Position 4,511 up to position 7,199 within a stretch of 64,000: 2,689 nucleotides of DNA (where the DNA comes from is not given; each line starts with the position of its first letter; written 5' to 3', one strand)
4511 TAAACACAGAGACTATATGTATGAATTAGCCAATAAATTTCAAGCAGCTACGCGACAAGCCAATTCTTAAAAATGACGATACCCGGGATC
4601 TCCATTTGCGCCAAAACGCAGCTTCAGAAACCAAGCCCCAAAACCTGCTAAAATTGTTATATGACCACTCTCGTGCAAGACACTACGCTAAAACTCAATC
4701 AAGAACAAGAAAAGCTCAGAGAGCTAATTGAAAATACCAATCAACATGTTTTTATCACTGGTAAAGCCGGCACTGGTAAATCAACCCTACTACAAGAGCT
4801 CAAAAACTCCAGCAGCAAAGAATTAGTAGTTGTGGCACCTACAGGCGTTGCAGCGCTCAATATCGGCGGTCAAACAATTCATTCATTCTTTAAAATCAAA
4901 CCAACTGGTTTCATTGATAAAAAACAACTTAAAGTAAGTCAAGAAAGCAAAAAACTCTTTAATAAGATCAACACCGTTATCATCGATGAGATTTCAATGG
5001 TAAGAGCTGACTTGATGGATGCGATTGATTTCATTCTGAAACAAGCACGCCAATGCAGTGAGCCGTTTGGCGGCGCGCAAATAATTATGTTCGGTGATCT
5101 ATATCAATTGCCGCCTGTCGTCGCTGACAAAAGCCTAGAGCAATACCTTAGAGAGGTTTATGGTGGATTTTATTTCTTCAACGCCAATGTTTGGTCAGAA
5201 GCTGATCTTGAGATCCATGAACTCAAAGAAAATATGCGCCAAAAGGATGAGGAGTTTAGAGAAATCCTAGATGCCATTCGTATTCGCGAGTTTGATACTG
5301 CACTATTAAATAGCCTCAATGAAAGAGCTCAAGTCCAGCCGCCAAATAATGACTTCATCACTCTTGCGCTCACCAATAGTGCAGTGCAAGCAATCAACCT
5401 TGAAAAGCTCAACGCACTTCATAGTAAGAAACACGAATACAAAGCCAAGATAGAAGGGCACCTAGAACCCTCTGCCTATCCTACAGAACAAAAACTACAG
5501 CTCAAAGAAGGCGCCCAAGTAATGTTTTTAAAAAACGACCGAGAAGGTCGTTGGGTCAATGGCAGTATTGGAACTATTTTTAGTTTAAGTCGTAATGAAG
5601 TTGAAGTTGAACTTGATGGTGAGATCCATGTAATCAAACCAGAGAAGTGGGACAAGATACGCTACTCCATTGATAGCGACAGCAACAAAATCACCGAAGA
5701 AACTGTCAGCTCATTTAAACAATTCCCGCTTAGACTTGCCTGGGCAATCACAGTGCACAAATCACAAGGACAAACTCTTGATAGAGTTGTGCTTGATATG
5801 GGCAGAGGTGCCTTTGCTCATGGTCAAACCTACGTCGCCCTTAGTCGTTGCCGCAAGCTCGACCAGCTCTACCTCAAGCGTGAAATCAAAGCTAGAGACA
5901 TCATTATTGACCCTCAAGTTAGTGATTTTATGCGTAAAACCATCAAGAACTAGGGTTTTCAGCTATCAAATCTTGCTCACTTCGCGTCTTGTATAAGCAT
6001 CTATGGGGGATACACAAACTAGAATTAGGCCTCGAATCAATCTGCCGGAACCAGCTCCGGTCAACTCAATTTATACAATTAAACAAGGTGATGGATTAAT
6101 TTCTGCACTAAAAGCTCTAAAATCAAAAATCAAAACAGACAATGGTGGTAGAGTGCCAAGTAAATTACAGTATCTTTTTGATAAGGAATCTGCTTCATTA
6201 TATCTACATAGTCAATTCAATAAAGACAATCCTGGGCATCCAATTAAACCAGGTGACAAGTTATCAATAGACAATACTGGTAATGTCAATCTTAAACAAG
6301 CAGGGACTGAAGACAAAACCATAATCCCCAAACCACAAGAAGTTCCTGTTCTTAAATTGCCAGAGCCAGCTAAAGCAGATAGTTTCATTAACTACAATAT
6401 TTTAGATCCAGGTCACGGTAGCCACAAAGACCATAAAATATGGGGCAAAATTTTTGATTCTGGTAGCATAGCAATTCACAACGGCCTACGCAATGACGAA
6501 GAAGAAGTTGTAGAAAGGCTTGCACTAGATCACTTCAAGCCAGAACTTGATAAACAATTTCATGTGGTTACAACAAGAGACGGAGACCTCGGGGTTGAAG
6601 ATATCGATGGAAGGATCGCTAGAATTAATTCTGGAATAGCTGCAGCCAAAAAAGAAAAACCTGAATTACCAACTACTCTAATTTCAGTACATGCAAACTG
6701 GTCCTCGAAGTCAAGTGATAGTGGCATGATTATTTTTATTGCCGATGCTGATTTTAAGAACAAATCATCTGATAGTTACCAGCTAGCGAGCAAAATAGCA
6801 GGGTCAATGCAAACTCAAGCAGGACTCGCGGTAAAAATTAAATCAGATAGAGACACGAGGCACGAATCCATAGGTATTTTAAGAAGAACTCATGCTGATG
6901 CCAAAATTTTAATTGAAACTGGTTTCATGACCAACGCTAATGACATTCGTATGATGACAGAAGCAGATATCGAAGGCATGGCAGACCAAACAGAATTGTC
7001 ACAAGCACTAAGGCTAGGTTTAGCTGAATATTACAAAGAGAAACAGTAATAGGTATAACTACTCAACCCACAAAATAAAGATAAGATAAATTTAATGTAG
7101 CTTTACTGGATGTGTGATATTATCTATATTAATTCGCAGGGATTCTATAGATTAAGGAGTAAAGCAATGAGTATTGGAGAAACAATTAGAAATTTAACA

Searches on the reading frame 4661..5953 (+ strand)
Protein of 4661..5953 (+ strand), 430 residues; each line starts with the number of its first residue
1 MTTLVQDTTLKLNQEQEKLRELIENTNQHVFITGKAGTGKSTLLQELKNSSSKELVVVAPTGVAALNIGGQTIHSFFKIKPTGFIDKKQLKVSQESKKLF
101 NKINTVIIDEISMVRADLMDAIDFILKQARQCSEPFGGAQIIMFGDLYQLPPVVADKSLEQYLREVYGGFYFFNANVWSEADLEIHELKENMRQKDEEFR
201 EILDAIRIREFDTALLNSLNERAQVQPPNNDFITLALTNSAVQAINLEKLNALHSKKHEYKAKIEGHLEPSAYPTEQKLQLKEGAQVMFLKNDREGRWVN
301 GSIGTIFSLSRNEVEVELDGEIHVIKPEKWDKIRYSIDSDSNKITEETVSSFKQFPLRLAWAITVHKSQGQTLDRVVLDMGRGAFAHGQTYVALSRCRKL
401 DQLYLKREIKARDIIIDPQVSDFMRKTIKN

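Call 24: search_protein_families(library=pfam, proteins=[window:4661-5953:+], max_evalue=0.001)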
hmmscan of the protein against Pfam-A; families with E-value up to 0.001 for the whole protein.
window:4661-5953:+ (430 aa): 13 families
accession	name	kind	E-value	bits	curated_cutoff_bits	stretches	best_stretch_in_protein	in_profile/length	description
PF05970.20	PIF1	-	1.4e-38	133.1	25.9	1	11-216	1-210/223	PIF1-like helicase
PF13604.12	AAA_30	-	1.8e-18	67.4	27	1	11-225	1-186/191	AAA domain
PF13245.12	AAA_19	-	1.9e-13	51.2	25.1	1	26-153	10-132/134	AAA domain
PF02689.20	Herpes_Helicase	-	6.1e-08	31.6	27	0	360-407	730-778/808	Helicase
PF01443.25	Viral_helicase1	-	7.9e-08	32.8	21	0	31-119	2-76/228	Viral superfamily 1 RNA helicase core domain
PF13191.12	AAA_16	-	1.6e-06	29.1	32.6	1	14-59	7-56/167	AAA ATPase domain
PF13401.12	AAA_22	-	4.1e-06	27.6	27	1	26-146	4-123/130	AAA domain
PF13538.12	UvrD_C_2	-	2.1e-05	24.7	27.4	1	359-399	1-47/52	UvrD-like helicase C-terminal domain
PF13479.12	AAA_24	-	2.6e-05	24.6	27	1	27-123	2-85/195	AAA domain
PF21530.3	Pif1_2B_dom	-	6.9e-05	22.9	23.9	1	275-308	12-46/47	DNA helicase Pif1, 2B domain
PF18335.7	SH3_13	-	0.00077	19.6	41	0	277-316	22-61/65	ATP-dependent RecD-like DNA helicase SH3 domain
PF03193.22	RsgA_GTPase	-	0.00078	19.7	30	0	12-52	93-131/174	RsgA GTPase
PF00437.27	T2SSE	-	0.00096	18.3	24.9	0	13-49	128-164/370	Type II/IV secretion system protein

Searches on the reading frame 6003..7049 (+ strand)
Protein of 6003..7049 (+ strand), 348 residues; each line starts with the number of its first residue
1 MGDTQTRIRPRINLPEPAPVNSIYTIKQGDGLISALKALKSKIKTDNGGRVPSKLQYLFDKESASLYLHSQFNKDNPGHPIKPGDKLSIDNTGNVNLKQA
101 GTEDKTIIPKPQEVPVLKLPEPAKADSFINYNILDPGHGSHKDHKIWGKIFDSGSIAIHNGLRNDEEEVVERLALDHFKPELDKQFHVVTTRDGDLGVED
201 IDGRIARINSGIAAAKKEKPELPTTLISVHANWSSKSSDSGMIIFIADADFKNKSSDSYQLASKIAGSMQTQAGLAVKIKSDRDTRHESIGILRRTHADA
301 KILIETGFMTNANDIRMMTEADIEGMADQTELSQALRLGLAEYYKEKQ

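Call 24: search_protein_families(library=pfam, proteins=[window:6003-7049:+], max_evalue=0.001)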
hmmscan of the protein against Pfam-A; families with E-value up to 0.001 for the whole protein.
window:6003-7049:+ (348 aa): 1 family
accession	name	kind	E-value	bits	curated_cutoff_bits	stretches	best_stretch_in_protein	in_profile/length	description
PF01520.23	Amidase_3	-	4.7e-19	69.5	27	1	133-323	2-160/174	N-acetylmuramoyl-L-alanine amidase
